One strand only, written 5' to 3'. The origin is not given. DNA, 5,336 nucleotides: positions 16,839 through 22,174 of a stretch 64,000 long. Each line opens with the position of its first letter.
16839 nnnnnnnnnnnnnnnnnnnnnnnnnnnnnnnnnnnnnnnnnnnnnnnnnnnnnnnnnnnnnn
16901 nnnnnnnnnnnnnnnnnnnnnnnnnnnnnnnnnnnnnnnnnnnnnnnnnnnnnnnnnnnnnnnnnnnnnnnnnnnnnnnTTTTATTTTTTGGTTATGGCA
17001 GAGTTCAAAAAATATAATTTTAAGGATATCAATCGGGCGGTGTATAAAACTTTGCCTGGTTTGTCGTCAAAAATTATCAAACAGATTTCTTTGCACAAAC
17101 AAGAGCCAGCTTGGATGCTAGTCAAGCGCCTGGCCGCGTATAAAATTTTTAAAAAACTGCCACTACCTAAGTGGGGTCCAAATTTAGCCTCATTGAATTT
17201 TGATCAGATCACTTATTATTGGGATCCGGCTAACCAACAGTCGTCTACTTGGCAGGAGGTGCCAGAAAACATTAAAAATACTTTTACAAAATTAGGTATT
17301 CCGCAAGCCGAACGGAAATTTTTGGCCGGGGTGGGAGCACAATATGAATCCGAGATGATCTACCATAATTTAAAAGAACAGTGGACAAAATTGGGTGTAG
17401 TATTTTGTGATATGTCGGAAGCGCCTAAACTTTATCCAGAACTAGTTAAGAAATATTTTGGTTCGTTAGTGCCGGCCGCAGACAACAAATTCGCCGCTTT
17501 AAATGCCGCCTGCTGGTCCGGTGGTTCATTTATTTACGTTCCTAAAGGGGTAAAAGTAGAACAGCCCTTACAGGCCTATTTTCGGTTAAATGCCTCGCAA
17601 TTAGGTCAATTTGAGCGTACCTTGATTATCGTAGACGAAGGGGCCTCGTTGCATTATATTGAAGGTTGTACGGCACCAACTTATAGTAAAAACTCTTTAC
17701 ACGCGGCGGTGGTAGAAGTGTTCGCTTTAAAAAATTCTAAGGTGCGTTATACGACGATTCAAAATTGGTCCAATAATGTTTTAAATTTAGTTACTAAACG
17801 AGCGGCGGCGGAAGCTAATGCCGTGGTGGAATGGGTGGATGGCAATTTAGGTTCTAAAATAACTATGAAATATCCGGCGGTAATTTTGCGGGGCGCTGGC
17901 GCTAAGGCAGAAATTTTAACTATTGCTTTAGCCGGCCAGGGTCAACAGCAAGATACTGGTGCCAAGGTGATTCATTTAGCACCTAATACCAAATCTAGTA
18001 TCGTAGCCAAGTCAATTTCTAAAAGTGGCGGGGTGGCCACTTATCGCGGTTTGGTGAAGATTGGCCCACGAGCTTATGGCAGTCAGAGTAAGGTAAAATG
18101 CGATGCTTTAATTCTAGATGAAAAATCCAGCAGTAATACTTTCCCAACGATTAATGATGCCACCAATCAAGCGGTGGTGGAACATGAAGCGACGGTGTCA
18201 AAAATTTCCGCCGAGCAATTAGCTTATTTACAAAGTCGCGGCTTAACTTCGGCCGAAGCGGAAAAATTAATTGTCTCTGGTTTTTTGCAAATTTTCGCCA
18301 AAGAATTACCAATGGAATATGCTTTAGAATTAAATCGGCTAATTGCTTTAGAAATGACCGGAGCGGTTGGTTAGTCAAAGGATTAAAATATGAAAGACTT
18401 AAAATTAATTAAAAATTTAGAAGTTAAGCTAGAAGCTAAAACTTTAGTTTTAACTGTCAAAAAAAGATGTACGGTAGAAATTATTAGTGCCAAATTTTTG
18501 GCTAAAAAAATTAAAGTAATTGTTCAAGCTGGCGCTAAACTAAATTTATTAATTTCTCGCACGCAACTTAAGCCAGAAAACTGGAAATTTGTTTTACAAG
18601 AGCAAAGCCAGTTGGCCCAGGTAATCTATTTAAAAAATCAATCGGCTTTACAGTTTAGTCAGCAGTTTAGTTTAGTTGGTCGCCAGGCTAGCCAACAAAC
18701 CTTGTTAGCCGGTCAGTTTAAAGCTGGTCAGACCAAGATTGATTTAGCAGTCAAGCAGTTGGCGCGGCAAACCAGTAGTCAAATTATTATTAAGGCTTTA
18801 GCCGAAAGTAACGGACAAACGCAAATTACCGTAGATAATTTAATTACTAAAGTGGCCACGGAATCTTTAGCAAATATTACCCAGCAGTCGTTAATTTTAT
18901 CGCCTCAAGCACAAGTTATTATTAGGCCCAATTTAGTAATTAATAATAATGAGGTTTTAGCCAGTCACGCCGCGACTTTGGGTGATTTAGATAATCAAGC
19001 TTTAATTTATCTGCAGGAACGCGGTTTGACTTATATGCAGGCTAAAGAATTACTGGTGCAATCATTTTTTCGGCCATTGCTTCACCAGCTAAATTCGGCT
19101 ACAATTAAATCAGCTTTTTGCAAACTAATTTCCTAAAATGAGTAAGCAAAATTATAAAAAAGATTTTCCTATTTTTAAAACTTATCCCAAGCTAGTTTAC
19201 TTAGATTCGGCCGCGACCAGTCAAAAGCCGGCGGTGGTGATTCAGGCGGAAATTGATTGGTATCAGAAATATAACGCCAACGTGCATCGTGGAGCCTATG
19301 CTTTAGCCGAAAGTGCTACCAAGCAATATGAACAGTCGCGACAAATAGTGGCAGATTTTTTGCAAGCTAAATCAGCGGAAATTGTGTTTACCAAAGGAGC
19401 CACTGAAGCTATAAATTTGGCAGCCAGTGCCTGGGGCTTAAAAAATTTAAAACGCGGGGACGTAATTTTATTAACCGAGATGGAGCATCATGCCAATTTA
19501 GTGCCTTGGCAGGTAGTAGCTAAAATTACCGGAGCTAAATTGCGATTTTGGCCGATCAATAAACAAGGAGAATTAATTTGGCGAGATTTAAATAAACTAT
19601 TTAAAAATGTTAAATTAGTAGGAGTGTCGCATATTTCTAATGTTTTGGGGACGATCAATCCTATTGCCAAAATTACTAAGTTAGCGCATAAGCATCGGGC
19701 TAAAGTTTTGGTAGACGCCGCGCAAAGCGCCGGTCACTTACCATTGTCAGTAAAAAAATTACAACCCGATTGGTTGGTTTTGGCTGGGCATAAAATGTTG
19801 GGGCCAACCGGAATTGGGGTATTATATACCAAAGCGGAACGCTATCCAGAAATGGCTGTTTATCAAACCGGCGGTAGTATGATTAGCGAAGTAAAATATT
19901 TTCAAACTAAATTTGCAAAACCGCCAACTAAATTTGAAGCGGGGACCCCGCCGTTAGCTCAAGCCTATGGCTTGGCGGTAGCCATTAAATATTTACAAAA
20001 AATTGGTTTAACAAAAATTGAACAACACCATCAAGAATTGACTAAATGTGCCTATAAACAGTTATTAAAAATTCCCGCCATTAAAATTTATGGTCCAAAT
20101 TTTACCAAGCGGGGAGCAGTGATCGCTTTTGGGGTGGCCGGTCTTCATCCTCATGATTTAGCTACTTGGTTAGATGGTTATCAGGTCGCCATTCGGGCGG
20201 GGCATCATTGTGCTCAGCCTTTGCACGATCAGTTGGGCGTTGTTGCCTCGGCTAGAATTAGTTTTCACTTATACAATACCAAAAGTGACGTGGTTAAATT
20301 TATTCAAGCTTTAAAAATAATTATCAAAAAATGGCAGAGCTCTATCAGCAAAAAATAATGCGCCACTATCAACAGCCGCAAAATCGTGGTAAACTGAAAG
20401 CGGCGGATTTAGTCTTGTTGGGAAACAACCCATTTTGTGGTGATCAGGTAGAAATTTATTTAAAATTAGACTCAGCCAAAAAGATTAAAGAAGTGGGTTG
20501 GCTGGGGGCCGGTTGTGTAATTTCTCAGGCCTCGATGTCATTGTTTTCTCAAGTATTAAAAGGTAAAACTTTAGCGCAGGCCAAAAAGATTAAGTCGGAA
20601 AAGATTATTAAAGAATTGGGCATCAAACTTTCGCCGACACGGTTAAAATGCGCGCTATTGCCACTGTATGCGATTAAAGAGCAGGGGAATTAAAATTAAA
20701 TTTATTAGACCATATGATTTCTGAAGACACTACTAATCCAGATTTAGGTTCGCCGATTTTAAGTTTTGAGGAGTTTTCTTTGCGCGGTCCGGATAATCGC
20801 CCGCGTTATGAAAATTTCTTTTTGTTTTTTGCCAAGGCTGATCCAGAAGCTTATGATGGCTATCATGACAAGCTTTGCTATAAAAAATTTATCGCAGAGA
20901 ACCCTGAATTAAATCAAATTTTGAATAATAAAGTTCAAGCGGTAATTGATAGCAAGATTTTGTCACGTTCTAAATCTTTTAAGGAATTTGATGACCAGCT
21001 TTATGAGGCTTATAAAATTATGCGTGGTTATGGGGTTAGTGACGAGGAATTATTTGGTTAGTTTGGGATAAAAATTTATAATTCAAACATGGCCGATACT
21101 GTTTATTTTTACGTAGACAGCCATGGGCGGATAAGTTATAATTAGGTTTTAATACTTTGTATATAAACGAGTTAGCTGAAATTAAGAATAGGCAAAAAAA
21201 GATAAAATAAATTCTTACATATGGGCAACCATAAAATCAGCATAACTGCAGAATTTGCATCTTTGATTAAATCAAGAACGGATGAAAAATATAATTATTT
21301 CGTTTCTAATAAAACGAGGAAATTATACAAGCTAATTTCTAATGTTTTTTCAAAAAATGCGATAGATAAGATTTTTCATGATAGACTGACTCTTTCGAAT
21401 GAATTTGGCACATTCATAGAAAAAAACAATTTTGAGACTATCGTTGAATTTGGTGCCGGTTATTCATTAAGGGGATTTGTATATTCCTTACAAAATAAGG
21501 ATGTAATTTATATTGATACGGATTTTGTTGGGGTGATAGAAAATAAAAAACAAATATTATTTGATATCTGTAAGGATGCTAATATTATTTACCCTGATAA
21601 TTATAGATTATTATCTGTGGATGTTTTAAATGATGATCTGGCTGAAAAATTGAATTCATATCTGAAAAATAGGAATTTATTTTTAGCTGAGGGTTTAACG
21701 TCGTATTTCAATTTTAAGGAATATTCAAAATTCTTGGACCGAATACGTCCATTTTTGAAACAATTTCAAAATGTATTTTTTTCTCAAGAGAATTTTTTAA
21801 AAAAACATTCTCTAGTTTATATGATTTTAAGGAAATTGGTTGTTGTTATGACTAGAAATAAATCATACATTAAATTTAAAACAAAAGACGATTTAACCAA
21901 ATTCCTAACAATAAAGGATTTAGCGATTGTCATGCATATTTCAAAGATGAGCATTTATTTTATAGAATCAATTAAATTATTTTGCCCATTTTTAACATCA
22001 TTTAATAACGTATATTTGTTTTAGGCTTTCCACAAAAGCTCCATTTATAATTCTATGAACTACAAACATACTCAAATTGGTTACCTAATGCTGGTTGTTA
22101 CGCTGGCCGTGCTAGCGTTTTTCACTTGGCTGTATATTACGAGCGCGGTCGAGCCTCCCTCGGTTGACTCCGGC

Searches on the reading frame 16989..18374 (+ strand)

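Call 79: search_protein_families(library=pfam, proteins=[window:16989-18374:+], max_evalue=0.001)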
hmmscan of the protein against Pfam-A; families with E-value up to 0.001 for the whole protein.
window:16989-18374:+ (461 aa): 2 families
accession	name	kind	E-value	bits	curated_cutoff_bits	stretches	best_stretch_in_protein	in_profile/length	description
PF01458.23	SUFBD_core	-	6e-80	268.5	27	1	198-432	1-232/232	SUF system FeS cluster assembly, SufBD core domain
PF19295.5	SufBD_N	-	2.7e-13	50.4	23.5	1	126-195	102-171/172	SufBD protein N-terminal region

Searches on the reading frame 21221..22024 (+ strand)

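Call 79: search_protein_families(library=pfam, proteins=[window:21221-22024:+], max_evalue=0.001)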
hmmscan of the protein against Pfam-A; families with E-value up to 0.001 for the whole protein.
window:21221-22024:+ (267 aa): 1 family
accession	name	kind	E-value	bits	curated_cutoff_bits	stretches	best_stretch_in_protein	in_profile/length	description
PF04072.20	LCM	-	0.00012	22.5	22.3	1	68-175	81-186/187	Leucine carboxyl methyltransferase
